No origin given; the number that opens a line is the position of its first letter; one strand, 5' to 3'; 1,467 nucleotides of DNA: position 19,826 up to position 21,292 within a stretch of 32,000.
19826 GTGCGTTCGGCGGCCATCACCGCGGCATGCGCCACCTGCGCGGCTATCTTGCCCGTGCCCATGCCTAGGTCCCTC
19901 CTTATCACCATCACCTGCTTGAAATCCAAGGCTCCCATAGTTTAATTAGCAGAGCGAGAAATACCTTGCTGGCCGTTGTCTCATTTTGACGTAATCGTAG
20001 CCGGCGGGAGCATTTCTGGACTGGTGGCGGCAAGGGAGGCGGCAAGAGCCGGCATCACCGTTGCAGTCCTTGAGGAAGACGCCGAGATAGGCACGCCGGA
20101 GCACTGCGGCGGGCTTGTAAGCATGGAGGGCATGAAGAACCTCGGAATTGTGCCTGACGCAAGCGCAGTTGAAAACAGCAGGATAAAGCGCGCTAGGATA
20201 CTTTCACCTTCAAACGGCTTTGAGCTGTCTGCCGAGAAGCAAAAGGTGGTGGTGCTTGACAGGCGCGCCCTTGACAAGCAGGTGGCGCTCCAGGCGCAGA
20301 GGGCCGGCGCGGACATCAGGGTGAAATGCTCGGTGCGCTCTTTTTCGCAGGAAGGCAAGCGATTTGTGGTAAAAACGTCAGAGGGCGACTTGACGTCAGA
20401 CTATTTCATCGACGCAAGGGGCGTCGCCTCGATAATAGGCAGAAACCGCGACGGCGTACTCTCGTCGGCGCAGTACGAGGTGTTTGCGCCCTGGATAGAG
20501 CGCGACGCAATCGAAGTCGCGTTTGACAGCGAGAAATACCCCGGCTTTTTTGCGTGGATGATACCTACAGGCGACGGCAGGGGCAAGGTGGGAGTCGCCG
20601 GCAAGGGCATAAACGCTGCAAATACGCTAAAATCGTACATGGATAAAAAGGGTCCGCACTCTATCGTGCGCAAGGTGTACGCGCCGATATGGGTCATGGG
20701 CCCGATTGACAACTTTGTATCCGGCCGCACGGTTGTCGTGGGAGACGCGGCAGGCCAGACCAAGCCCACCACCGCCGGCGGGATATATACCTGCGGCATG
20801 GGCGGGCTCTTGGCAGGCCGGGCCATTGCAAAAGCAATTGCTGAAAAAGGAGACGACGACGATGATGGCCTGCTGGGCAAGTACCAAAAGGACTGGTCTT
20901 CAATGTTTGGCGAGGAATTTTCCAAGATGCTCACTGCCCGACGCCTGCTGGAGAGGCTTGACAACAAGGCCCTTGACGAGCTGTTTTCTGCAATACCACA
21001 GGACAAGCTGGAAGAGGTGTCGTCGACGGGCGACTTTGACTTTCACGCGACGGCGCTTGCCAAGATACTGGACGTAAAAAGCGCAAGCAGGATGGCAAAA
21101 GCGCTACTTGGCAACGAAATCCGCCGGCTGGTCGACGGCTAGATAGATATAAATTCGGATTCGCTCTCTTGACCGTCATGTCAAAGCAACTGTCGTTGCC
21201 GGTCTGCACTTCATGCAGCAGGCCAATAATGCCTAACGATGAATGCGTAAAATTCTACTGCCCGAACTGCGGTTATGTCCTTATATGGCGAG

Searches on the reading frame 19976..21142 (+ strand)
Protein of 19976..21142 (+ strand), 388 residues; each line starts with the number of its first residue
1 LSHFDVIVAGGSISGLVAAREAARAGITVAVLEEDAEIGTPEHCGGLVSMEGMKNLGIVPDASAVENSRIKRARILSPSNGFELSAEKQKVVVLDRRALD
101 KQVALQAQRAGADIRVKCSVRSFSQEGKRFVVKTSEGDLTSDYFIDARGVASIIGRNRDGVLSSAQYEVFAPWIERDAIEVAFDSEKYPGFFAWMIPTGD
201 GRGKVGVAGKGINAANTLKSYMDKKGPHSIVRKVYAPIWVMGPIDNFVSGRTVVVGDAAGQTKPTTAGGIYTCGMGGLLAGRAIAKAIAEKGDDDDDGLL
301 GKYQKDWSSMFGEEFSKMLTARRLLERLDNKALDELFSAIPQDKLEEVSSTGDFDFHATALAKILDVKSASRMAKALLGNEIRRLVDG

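Call 91: search_protein_families(library=pfam, proteins=[window:19976-21142:+], max_evalue=0.001)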
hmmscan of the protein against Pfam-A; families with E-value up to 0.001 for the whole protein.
window:19976-21142:+ (388 aa): 8 families
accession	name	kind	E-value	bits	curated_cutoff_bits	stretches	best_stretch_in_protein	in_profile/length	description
PF01494.25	FAD_binding_3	-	3.7e-12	46.6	22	1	4-159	2-168/349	FAD binding domain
PF01266.30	DAO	-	1.2e-11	45.2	27.9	2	93-290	145-352/353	FAD dependent oxidoreductase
PF12831.13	FAD_oxidored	-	1.5e-07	31.5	27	1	5-153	1-149/416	FAD dependent oxidoreductase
PF03486.20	HI0933_like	-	1.3e-05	25.2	50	0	5-39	2-36/244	HI0933-like protein Rossmann domain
PF13738.12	Pyr_redox_3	-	0.0001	22.1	30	0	99-149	83-133/305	Pyridine nucleotide-disulphide oxidoreductase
PF07992.20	Pyr_redox_2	-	0.00021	21.2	26.1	0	4-93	1-87/291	Pyridine nucleotide-disulphide oxidoreductase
PF01946.23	Thi4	-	0.00048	19.9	26.2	0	4-47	18-62/235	Thi4 family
PF13450.12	NAD_binding_8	-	0.00081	20.1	21.9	1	8-39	1-32/68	NAD(P)-binding Rossmann-like domain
